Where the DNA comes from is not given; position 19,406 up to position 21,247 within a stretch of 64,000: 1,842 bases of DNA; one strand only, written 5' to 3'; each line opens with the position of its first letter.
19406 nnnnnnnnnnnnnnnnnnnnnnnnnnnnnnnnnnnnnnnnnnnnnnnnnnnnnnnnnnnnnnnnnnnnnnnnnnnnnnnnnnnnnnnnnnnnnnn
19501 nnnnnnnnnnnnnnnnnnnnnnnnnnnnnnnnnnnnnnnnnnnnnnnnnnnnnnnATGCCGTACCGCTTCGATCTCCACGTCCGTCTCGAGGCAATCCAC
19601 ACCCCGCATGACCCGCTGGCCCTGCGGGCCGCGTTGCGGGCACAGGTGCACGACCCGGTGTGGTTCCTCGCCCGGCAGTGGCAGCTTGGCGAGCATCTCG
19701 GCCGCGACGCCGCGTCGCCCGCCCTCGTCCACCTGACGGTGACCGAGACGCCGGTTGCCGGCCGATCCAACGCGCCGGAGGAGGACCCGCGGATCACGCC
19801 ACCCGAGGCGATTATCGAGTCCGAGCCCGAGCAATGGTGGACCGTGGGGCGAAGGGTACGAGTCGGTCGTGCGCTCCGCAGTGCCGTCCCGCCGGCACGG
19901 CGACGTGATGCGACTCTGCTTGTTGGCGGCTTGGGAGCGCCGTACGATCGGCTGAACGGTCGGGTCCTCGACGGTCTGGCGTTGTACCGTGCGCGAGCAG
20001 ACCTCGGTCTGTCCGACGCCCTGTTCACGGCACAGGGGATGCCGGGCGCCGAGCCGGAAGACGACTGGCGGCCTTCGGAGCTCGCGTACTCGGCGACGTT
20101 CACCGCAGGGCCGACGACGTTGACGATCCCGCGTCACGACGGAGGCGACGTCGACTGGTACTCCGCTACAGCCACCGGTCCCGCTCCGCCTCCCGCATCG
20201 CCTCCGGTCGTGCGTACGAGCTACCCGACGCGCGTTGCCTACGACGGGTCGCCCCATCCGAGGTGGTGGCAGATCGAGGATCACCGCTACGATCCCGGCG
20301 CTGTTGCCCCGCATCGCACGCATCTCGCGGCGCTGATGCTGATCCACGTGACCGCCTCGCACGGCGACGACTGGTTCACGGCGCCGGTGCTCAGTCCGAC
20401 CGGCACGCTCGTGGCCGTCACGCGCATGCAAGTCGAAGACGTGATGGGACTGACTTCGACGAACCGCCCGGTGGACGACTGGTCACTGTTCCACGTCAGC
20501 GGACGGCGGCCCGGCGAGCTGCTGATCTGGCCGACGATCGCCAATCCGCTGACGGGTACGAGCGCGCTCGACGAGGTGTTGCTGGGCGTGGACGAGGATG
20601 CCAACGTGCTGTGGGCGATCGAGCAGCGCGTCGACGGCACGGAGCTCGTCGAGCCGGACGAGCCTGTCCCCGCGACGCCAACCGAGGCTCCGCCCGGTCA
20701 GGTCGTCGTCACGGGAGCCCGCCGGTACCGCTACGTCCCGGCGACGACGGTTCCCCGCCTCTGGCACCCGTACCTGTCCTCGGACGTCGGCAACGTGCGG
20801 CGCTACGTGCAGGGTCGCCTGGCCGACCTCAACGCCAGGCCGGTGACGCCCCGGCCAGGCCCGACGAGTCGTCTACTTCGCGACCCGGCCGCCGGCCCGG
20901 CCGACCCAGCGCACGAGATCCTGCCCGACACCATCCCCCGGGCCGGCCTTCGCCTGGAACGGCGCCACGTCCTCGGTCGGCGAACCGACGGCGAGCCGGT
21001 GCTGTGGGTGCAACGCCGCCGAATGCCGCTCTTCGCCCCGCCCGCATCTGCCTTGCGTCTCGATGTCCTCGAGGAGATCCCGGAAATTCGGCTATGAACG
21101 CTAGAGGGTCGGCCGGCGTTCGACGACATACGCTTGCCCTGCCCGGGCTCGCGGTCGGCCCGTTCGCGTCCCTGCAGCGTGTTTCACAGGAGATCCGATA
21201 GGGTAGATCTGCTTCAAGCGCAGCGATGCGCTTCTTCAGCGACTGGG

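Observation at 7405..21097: Translationally coupled six-gene operon of giant uncharacterised proteins led by a PhoD-like phosphatase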

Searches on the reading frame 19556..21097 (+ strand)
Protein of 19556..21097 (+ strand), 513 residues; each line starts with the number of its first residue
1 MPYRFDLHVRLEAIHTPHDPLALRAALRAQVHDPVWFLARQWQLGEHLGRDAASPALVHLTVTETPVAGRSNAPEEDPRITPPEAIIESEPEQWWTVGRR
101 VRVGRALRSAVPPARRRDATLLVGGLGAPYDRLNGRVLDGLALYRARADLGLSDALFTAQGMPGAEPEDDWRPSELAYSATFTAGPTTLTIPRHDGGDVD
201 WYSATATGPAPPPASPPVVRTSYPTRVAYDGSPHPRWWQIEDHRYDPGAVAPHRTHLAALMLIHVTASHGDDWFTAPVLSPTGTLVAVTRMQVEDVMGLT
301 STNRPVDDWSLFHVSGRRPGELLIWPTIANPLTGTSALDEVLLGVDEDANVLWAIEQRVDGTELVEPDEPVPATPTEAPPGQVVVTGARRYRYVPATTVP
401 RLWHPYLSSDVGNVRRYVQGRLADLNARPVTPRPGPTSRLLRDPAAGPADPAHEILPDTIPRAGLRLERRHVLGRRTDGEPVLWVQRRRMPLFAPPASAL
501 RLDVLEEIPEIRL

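Call 4: search_protein_families(library=pfam, proteins=[window:19556-21097:+], max_evalue=0.01)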
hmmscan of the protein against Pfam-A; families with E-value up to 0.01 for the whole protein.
window:19556-21097:+ (513 aa): 0 families

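Call 5: search_protein_families(library=ncbifam, proteins=[window:19556-21097:+], max_evalue=0.01)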
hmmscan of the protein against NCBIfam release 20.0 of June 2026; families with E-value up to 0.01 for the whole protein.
window:19556-21097:+ (513 aa): 0 families

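Call 6: search_protein_families(library=padloc, proteins=[window:19556-21097:+], max_evalue=0.01)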
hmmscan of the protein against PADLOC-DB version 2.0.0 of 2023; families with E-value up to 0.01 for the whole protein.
window:19556-21097:+ (513 aa): 0 families

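Call 7: search_protein_families(library=phrogs, proteins=[window:19556-21097:+], max_evalue=0.01)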
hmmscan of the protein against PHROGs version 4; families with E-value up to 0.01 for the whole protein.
window:19556-21097:+ (513 aa): 0 families

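Call 10: find_encoding_contigs(protein=window:19556-21097:+, flank=10000, max_places=6)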
Protein window:19556-21097:+ (513 aa): no gene with exactly this product is on record in the collection.

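Call 17: search_solved_structures(query=window:19556-21097:+, max_evalue=10)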
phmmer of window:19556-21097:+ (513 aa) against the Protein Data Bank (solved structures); distinct sequences matched with E-value up to 10: 0.

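Call 24: find_homologous_proteins(query=window:19556-21097:+, max_evalue=0.001)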
Query window:19556-21097:+ (513 aa): 726 proteins with E <= 0.001 among 8000 candidates; the best 120 are listed.
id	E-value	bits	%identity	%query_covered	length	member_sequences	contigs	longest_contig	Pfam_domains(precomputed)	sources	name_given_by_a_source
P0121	0.0e+0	1151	99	100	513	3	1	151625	-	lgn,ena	-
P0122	0.0e+0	1044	89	100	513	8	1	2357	-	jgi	jgi:hypothetical protein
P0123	5.6e-298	1007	87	100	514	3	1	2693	-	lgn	-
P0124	9.3e-297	1003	87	100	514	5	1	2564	-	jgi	jgi:hypothetical protein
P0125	3.2e-295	998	85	100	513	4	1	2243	-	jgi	jgi:hypothetical protein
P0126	2.8e-294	995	85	100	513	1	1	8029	-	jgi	jgi:hypothetical protein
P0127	2.1e-292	988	85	100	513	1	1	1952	-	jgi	-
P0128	4.3e-292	987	84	100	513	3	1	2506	-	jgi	jgi:hypothetical protein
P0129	2.9e-290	981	83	100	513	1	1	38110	-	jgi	jgi:hypothetical protein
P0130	4.1e-287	971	83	100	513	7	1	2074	-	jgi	jgi:hypothetical protein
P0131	1.8e-286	969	83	100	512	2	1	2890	-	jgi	-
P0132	1.5e-282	956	82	100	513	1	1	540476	-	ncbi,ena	-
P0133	2.4e-282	955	83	100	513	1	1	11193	-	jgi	jgi:hypothetical protein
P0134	2.7e-277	939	80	100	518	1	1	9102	-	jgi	jgi:hypothetical protein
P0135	3.7e-277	938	80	100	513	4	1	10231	-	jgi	jgi:hypothetical protein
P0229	4.8e-145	502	49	98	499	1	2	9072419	-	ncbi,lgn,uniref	ncbi:hypothetical protein OG558_23955 [Kribbella sp. NBC_01510]|uniref:hypothetical protein n=1 Tax=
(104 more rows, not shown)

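Call 27: find_encoding_contigs(protein=P0121, flank=10000, max_places=2)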
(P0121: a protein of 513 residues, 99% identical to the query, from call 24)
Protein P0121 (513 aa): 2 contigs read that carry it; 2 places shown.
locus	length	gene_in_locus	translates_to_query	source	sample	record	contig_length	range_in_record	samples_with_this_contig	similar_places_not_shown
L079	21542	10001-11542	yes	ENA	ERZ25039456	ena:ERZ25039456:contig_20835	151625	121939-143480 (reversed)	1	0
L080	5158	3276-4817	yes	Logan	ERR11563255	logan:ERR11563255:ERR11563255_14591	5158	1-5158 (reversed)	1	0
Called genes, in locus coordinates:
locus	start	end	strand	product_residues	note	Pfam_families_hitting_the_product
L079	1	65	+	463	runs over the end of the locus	PF09423:PhoD (faint)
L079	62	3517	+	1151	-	PF20248:DUF6603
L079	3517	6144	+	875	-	-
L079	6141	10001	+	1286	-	-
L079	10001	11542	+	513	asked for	-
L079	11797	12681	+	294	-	PF00892:EamA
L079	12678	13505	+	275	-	PF00892:EamA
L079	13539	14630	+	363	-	PF01594:AI-2E_transport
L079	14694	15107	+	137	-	PF00581:Rhodanese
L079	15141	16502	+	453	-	PF01565:FAD_binding_4, PF08031:BBE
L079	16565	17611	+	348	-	-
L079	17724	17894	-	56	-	-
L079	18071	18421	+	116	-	-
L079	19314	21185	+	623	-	PF05426:Alginate_lyase (faint), PF17963:Big_9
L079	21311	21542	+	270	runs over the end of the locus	PF02353:CMAS, PF03848:TehB (weak), PF01209:Ubie_methyltran, PF13489:Methyltransf_23 (weak), PF13847:Methyltransf_31, PF08241:Methyltransf_11, PF08242:Methyltransf_12, PF13649:Methyltransf_25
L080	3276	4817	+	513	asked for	-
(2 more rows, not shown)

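Call 28: find_encoding_contigs(protein=P0229, flank=10000, max_places=2)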
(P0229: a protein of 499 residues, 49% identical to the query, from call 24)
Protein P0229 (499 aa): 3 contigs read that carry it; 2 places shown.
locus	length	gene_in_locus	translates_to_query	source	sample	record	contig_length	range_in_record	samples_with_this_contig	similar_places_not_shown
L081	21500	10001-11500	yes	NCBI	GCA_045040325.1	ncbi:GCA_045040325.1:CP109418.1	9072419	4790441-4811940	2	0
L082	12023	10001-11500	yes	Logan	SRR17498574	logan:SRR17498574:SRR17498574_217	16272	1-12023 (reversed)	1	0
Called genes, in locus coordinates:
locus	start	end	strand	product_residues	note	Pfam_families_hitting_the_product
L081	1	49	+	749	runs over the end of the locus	PF09423:PhoD (faint)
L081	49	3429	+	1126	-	PF20248:DUF6603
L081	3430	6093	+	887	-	-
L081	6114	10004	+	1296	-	-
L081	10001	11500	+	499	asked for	-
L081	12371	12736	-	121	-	-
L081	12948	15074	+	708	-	PF05729:NACHT (faint)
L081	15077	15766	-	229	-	-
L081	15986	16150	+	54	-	-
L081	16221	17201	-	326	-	PF00805:Pentapeptide (weak), PF13576:Pentapeptide_3 (faint), PF13599:Pentapeptide_4 (weak), PF00805:Pentapeptide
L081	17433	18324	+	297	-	PF13340:DUF4096, PF01609:DDE_Tnp_1, PF13586:DDE_Tnp_1_2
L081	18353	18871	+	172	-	PF01068:DNA_ligase_A_M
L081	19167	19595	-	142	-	-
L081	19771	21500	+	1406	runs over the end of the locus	PF03704:BTAD, PF20703:nSTAND1, PF25174:Beta-prop_THOC3, PF25175:Beta-prop_WDR5, PF23381:Beta-prop_IFT122_1st, PF24814:WD40_Prp19, PF25174:Beta-prop_THOC3, PF25175:Beta-prop_WDR5, +18 more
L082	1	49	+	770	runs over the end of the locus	PF09423:PhoD (faint)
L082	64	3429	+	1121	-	PF20248:DUF6603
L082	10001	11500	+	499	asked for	-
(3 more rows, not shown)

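Call 32: predict_structure(alignment_id=A2)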
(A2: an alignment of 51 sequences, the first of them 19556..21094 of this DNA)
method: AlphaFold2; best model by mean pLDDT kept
length: 513 residues; sequences in the alignment: 51
mean_pLDDT: 77.3   pTM: 0.73
mean pLDDT of the five models: 77.3, 75.2, 74.5, 73.6, 72.6
residues with pLDDT >= 90: 215; 70-90: 155; 50-70: 48; < 50: 95
segments of 3 or more residues with pLDDT < 50: 1-19, 23-52, 227-272
pLDDT, mean of each block of 10 residues (from residue 1): 33 41 45 42 42 69 92 92 95 93 97 96 91 95 96 96 90 96 95 90 88 81 60 37 35 34 36 60 88 78 71 79 84 92 84 92 82 70 79 68 89 90 83 91 92 93 93 93 95 72 67 75
secondary structure, 60 per line:
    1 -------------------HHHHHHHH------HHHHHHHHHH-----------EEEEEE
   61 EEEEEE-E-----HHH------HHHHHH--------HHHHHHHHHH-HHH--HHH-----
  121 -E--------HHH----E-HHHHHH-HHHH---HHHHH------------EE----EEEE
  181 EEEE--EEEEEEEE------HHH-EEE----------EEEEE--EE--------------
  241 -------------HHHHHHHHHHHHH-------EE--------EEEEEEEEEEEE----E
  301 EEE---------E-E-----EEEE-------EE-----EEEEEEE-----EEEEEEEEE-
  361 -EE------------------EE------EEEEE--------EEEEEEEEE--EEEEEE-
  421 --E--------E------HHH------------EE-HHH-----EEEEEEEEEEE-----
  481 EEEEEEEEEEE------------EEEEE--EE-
elements in order: H20-27 H34-43 E55-66 H83-88 H97-106 H140-145 H147-150 H154-158 E177-184 E187-194 E205-207 E218-222 H254-266 E284-295 E300-303 E321-324 E339-345 E351-359 E390-394 E403-411 E414-419 E465-475 E481-491 E504-508

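Call 35: fold_search(model_id=the predicted structure, library=pdb)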
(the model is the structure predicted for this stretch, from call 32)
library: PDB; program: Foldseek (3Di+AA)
matches with E <= 10: 162; with E <= 0.001: 0
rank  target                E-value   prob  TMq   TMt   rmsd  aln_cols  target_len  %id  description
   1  3hn8_A                1.3e-01  0.08  0.09  0.14  26.4       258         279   10  Crystal structure of synaptotagmin (released 2010-02-23)
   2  4v0n_B                2.1e-01  0.03  0.08  0.10  25.3       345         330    9  Crystal structure of BBS1N in complex with ARL6DN, soaked with mercury (released 2014-11-19)
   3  8k4q_C                6.1e-01  0.03  0.07  0.14  27.5       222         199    8  Crystal structure of nanobody HuNb103 bound to human interleukin-4 receptor subunit alpha (released 2024-06-26)
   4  4mc7_A                7.2e-01  0.02  0.07  0.08  23.1       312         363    9  Crystal structure of a subtype N11 neuraminidase-like protein of A/flat-faced bat/Peru/033/2010 (H18N11) (released 2013-10-23)
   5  6yfc_AA               8.4e-01  0.03  0.06  0.15  13.8       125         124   11  Virus-like particle of bacteriophage AVE019 (released 2020-09-02)
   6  8put_E                8.4e-01  0.03  0.05  0.14  23.4       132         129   10  IF5A in complex with Deoxyhypusine synthase (released 2024-07-03)
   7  8uh2_A                9.4e-01  0.02  0.07  0.06  31.8       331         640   10  Complex of C3b with the inhibitor albicin (released 2024-05-08)
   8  6yfo_AA               1.0e+00  0.04  0.06  0.16  22.9       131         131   14  Virus-like particle of bacteriophage GQ-907 (released 2020-09-02)
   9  8fwm_F                1.1e+00  0.03  0.07  0.13  19.5       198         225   12  Structure of tail-neck junction of Agrobacterium phage Milano (released 2023-12-06)
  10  9hag                  1.2e+00  0.03  0.07  0.21  16.0       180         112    9  De novo designed beta barrel fold BBF-14 (released 2024-12-18)
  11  4uxe_B                1.2e+00  0.01  0.05  0.06  32.4       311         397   10  Crystal structure of the carboxy-terminal region of the bacteriophage T4 proximal long tail fibre protein gp34, P21 se (released 2015-08-19)
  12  4uxe_A                1.4e+00  0.01  0.04  0.07  31.5       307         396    9  Crystal structure of the carboxy-terminal region of the bacteriophage T4 proximal long tail fibre protein gp34, P21 se (released 2015-08-19)
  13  8cem_F                1.5e+00  0.01  0.06  0.05  31.7       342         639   11  Structure of bovine native C3, re-refinement (released 2023-04-05)
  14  8cem_E                1.7e+00  0.01  0.06  0.05  31.6       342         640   11  Structure of bovine native C3, re-refinement (released 2023-04-05)
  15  5zu4_A                1.7e+00  0.01  0.05  0.07  33.3       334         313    7  Crystal structure of Lamprey immune protein (released 2019-06-12)
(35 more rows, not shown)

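Call 43: search_solved_structures(query=A3, max_evalue=10)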
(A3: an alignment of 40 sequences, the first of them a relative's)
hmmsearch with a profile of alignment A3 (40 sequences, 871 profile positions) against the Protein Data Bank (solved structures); distinct sequences matched with E-value up to 10: 8.
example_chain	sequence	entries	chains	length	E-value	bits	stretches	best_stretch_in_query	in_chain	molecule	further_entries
9y5f_B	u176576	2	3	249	0.067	14.6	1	418-603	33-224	sc-t-SNARE-5.s.8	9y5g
4m0m_A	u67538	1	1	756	0.22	12.9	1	473-626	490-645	Putative uncharacterized protein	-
5cwh_A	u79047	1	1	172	0.22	12.9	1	431-581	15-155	Designed helical repeat protein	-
5h78_A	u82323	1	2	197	0.26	12.6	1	431-569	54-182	cAMP-dependent protein kinase type II-alpha regulatory subunit,DHR14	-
6tlc_B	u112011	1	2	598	0.4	12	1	472-626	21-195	Signal transducer and activator of transcription 3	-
5h7c_A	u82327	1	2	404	0.52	11.7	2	460-579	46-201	Immunoglobulin G-binding protein A, DHR14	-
3cwg_A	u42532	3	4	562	0.57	11.5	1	473-626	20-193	Signal transducer and activator of transcription 3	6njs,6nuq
1bg1_A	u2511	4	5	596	0.64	11.4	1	473-626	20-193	PROTEIN (TRANSCRIPTION FACTOR STAT3B) | Signal transducer and activator of transcription 3 | Isoform Stat3B of Signal transducer and activator of transcription 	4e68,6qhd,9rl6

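Call 44: search_solved_structures(query=A2, max_evalue=10)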
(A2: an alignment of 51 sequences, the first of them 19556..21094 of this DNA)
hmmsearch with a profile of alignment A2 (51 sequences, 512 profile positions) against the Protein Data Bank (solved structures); distinct sequences matched with E-value up to 10: 2.
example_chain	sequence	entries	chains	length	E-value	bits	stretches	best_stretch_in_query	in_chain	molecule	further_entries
8snb_1T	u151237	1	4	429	2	9.8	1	369-419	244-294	Protein FAM166B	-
7vpu_A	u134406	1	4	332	2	9.8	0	282-329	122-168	Sterol uptake control protein 2 (Upc2)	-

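Call 57: find_related_loci(query=A2, collection=viral_contigs, flank=10000)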
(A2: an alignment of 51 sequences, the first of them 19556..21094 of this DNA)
Query A2 (513 aa) in viral_contigs; peptide patterns used: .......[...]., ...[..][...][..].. (x = any residue, [..] = any of these).
37 stretches matched a pattern, but none encodes a relative of the query by tblastn (E <= 1e-3).
